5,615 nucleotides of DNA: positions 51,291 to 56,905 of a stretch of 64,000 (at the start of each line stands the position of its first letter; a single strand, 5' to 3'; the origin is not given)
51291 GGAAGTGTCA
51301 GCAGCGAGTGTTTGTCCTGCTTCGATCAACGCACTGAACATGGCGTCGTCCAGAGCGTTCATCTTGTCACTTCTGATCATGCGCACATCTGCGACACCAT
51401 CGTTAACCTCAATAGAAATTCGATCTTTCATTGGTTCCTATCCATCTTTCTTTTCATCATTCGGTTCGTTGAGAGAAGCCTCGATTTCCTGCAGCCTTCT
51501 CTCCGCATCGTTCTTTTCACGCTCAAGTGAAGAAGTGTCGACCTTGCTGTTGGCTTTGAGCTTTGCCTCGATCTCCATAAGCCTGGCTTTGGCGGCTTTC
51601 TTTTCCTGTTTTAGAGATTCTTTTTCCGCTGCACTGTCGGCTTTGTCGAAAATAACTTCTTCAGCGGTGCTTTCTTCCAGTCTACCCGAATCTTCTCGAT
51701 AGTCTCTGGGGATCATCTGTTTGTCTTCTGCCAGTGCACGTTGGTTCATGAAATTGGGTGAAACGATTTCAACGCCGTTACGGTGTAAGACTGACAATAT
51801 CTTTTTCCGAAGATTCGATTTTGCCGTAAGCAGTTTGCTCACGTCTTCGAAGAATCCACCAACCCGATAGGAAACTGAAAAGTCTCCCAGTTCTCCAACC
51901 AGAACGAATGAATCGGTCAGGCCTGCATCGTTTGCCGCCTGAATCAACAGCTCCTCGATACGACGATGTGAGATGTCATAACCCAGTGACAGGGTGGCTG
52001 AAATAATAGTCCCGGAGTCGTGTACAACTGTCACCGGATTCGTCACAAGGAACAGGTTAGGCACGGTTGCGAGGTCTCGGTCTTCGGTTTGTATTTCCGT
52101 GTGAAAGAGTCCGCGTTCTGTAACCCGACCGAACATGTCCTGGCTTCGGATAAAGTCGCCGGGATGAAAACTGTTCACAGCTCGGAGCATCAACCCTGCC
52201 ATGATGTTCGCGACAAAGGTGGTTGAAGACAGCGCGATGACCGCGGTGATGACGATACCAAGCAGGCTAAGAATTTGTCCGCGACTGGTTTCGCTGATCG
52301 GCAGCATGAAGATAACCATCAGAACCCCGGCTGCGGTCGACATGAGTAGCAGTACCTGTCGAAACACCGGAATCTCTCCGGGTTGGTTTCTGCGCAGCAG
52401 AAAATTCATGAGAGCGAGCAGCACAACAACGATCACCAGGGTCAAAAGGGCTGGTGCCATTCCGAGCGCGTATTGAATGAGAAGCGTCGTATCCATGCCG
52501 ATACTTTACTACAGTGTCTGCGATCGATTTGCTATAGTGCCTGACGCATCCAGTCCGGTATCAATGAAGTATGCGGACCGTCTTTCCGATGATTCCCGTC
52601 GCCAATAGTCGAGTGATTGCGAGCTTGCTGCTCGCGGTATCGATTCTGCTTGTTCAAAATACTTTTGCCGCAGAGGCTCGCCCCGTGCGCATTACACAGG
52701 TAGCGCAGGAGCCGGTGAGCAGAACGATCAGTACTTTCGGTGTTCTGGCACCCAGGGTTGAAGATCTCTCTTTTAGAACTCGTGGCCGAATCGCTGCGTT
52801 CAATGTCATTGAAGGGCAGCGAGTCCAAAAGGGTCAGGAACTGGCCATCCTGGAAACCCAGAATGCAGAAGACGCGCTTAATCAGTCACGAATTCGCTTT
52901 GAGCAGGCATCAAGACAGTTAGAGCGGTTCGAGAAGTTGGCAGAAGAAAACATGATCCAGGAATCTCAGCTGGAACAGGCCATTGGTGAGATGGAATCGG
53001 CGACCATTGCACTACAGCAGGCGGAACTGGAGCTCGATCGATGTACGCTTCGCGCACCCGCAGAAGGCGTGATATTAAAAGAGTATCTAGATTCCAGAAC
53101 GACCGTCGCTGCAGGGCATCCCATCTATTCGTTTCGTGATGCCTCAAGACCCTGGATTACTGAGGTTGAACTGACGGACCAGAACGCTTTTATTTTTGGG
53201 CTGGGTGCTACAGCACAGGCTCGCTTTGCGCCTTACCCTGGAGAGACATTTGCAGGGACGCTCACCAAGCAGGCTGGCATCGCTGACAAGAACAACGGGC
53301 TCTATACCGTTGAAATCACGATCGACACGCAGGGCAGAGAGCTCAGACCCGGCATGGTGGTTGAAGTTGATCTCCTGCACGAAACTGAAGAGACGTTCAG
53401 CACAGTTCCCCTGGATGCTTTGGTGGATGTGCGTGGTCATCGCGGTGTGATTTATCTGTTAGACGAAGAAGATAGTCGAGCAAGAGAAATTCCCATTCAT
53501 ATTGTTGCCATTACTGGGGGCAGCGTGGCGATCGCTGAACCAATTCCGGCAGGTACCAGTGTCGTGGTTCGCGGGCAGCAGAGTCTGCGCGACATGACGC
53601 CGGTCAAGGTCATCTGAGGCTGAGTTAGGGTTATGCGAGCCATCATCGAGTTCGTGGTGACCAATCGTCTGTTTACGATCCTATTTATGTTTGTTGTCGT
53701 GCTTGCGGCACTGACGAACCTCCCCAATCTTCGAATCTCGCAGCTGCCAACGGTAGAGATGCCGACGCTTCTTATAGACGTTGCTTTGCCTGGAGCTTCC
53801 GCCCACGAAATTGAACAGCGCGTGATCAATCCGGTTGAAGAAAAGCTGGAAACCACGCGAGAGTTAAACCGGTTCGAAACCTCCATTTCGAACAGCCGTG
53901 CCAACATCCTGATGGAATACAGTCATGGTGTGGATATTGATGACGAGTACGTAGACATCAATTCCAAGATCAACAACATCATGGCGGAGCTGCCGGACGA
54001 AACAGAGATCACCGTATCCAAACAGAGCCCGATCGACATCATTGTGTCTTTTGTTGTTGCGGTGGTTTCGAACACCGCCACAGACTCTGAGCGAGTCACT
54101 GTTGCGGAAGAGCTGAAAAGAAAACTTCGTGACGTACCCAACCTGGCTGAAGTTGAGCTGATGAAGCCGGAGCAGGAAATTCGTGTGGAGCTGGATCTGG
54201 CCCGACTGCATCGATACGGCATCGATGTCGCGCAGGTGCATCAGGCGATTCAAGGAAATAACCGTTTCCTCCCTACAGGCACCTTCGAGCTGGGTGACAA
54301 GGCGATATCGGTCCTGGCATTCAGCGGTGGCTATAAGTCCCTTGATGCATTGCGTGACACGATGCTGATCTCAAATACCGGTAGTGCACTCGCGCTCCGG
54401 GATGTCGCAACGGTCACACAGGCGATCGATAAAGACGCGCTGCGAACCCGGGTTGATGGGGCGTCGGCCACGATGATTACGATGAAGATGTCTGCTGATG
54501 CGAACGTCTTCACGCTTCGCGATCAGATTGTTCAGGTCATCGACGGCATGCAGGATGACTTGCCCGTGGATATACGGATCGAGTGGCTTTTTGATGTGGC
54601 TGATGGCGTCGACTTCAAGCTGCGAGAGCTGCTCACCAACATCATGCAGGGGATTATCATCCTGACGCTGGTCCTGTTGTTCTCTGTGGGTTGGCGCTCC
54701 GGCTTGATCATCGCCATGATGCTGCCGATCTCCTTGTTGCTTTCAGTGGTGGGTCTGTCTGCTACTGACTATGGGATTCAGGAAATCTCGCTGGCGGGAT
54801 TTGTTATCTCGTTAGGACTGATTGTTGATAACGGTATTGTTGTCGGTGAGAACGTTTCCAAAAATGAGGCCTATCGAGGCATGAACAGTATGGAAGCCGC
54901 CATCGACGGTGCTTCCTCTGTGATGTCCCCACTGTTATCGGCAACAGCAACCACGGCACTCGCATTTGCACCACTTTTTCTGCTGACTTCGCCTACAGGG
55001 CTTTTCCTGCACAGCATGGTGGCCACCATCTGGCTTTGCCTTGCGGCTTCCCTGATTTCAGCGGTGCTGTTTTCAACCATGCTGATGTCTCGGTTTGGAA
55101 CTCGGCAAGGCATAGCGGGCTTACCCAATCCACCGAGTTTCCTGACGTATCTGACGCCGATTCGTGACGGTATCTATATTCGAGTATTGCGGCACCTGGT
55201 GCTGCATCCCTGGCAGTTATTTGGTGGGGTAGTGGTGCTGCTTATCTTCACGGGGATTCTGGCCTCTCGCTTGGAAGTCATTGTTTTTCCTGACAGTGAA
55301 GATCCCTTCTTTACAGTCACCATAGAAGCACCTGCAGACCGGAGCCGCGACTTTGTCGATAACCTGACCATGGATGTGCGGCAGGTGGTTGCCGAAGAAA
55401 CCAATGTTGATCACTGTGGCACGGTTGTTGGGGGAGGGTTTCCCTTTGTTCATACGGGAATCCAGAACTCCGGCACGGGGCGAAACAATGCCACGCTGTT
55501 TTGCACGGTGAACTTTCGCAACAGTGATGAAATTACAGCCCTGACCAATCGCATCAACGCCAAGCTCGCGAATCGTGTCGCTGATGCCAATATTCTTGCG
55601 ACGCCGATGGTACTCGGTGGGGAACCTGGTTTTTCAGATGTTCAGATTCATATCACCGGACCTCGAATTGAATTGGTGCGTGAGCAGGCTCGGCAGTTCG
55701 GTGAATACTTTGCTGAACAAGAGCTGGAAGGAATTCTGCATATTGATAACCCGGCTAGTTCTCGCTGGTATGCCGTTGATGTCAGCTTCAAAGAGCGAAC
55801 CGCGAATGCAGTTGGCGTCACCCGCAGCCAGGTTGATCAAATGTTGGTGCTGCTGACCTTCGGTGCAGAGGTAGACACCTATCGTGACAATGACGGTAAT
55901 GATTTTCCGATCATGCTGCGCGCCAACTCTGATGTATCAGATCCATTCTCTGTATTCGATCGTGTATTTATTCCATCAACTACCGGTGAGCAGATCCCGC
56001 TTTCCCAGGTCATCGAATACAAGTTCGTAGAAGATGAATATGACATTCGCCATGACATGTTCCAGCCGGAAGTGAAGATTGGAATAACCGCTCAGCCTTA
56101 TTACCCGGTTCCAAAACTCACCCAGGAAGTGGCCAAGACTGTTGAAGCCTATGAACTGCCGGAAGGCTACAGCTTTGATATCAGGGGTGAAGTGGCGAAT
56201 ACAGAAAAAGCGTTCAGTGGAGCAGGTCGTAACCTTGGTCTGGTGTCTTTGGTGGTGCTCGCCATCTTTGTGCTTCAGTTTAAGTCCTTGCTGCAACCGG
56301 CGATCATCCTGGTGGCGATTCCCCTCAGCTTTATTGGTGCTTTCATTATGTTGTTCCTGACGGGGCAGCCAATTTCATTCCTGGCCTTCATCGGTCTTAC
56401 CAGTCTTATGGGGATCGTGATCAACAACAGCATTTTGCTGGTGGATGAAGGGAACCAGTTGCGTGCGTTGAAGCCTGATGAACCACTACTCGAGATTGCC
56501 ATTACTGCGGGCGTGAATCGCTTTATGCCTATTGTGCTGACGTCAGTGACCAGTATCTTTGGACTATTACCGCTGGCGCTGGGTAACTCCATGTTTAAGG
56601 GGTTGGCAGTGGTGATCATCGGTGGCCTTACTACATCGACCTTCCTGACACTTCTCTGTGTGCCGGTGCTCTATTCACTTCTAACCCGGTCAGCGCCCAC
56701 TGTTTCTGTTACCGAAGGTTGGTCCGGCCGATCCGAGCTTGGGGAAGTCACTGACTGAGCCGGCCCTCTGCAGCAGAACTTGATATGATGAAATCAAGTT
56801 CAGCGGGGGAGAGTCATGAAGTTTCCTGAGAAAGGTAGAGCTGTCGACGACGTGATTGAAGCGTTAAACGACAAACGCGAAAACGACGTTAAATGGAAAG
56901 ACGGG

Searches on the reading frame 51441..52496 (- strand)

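Call 43: search_protein_families(library=ncbifam, proteins=[window:51441-52496:-], max_evalue=0.00001)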
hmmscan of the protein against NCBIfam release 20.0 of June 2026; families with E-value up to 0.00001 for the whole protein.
window:51441-52496:- (352 aa): 1 family
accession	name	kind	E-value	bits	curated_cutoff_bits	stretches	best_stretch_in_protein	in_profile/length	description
NF047602.1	MscsSHelicob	equivalog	4.1e-12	46.1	400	1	58-244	59-249/260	small-conductance mechanosensitive channel MscS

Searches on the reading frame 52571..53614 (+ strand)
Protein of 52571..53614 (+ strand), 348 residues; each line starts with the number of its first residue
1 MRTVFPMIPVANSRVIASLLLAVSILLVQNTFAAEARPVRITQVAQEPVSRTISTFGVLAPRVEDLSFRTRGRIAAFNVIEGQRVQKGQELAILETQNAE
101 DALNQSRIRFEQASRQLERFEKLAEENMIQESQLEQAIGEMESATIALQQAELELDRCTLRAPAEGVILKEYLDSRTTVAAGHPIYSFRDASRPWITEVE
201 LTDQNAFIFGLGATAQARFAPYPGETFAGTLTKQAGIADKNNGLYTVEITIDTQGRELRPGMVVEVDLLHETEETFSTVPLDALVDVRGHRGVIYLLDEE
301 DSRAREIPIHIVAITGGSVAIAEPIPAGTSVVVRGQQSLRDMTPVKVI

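Call 43: search_protein_families(library=ncbifam, proteins=[window:52571-53614:+], max_evalue=0.00001)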
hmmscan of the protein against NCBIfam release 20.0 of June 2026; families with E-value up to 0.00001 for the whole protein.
window:52571-53614:+ (348 aa): 13 families
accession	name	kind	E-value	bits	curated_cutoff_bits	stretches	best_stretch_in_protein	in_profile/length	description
TIGR01730.1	RND_mfp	subfamily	6.1e-50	170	94.9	1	39-347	1-321/322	efflux RND transporter periplasmic adaptor subunit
TIGR00999.1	8a0102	subfamily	1.5e-21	76.7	319.3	1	82-337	1-268/271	CzcB/NccB family metal efflux transporter periplasmic adaptor subunit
NF002939.0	PRK03598.1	equivalog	2.3e-16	59.9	393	1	45-123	26-104/332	secretion protein HlyD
TIGR00998.1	8a0101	subfamily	2.8e-10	39.7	390.8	1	66-231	129-278/334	EmrA/EmrK family multidrug efflux transporter periplasmic adaptor subunit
NF008589.1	PRK11556.1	equivalog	1.1e-09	37.7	391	1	35-174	55-209/392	MdtA/MuxA family multidrug efflux RND transporter periplasmic adaptor subunit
TIGR01843.1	type_I_hlyD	subfamily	7.4e-09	35.1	208.65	1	70-162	50-143/422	HlyD family type I secretion periplasmic adaptor subunit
NF008606.0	PRK11578.1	equivalog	1.6e-08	34.1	342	0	15-334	12-363/371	macrolide transporter subunit MacA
TIGR02971.1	heterocyst_DevB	subfamily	1.8e-08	34.2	129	0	101-170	149-217/327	ABC exporter membrane fusion protein, DevB family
NF000272.2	OqxA_adapt_sub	exception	1.8e-08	33.7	835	1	15-183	14-201/391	multidrug efflux RND transporter periplasmic adaptor subunit OqxA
NF007132.1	PRK09578.1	equivalog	2.8e-08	32.9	512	0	29-166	30-182/396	MexX/AxyX family multidrug efflux RND transporter periplasmic adaptor subunit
NF038010.1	ABC_adapt_DarC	equivalog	4.1e-08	32.4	450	0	242-342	309-411/417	darobactin export ABC transporter periplasmic adaptor subunit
NF007785.0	PRK10476.1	equivalog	4.3e-07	29.1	376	0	96-152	116-172/347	multidrug transporter subunit MdtN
TIGR03794.1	NHLM_micro_HlyD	equivalog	6.1e-06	25.4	156.2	1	61-151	56-154/421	NHLP bacteriocin system secretion protein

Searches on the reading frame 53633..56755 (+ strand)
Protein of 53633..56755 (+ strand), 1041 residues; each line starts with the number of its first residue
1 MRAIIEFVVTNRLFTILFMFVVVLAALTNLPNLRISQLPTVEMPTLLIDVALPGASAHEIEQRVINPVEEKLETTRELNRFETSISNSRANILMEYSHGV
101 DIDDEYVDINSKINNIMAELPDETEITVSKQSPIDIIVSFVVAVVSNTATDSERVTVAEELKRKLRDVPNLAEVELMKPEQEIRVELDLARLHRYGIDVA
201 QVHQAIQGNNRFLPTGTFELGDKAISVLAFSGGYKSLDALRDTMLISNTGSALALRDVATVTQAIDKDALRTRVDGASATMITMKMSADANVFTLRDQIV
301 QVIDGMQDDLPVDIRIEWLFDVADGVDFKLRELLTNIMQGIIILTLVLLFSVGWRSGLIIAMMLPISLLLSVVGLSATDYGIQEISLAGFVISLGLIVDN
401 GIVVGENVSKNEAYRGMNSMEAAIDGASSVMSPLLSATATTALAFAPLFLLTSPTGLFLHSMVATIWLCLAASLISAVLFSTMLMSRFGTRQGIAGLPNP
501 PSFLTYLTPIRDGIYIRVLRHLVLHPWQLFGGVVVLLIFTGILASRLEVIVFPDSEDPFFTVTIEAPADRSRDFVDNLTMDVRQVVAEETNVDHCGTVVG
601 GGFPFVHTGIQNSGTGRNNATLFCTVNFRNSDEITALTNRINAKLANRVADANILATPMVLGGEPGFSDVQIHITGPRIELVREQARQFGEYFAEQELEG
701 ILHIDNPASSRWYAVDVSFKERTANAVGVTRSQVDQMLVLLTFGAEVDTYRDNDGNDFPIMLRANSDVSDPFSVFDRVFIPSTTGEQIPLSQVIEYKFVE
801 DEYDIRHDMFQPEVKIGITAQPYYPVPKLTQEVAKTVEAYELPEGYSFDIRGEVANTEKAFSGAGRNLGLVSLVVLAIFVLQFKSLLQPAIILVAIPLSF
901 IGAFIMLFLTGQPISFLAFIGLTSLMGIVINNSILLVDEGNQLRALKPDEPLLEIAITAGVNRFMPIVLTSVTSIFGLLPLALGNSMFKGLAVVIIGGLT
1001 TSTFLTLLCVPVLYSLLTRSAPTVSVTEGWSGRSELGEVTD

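Call 43: search_protein_families(library=ncbifam, proteins=[window:53633-56755:+], max_evalue=0.00001)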
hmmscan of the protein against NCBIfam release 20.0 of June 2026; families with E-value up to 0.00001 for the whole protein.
window:53633-56755:+ (1041 aa): 14 families
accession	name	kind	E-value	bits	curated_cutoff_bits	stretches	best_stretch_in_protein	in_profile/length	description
NF033617.1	RND_permease_2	subfamily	3.9e-123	412.4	1250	1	9-1019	5-1009/1009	multidrug efflux RND transporter permease subunit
NF000282.2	RND_permease_1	subfamily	1.3e-100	337.9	1250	1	7-1018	3-1028/1029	multidrug efflux RND transporter permease subunit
TIGR00915.1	2A0602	subfamily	1.4e-87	294.7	940.35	1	6-1020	3-1031/1050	efflux RND transporter permease subunit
NF007905.0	PRK10614.1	equivalog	2.4e-71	240.7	1774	1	10-1019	9-1010/1025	multidrug efflux RND transporter permease subunit MdtC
NF007133.0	PRK09579.1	equivalog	1.5e-69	234.7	1763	1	14-1024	13-1009/1017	multidrug efflux RND transporter permease subunit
TIGR00914.1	2A0601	subfamily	3.9e-68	230.2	701.45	2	3-495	4-512/1051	CusA/CzcA family heavy metal efflux RND transporter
NF007798.0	PRK10503.1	equivalog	1.3e-66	225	1584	1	13-1022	21-1027/1040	MdtB/MuxB family multidrug efflux RND transporter permease subunit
NF007131.0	PRK09577.1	equivalog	7.6e-57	192.7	1768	1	7-1020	4-1025/1045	multidrug efflux RND transporter permease subunit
NF007842.1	PRK10555.1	equivalog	1e-53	182.5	1854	1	6-1023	3-1032/1036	multidrug efflux RND transporter permease AcrD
NF011706.2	PRK15127.1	equivalog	1.9e-50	171.8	2150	1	6-1019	3-1031/1049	multidrug efflux RND transporter permease subunit AcrB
NF000037.1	RND_perm_OqxB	exception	5e-41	140.5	2200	2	7-484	6-494/1050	multidrug efflux RND transporter permease subunit OqxB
NF009583.0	PRK13024.1-3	subfamily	6.9e-12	44.2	721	1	340-493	288-436/755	protein translocase subunit SecDF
TIGR00916.1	2A0604s01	subfamily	2.2e-06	27.4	148.6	0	341-478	95-231/231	SecD/SecF family protein translocase subunit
TIGR01129.1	secD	equivalog_domain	5.6e-06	25.7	244.4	1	337-485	251-397/397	protein translocase subunit SecD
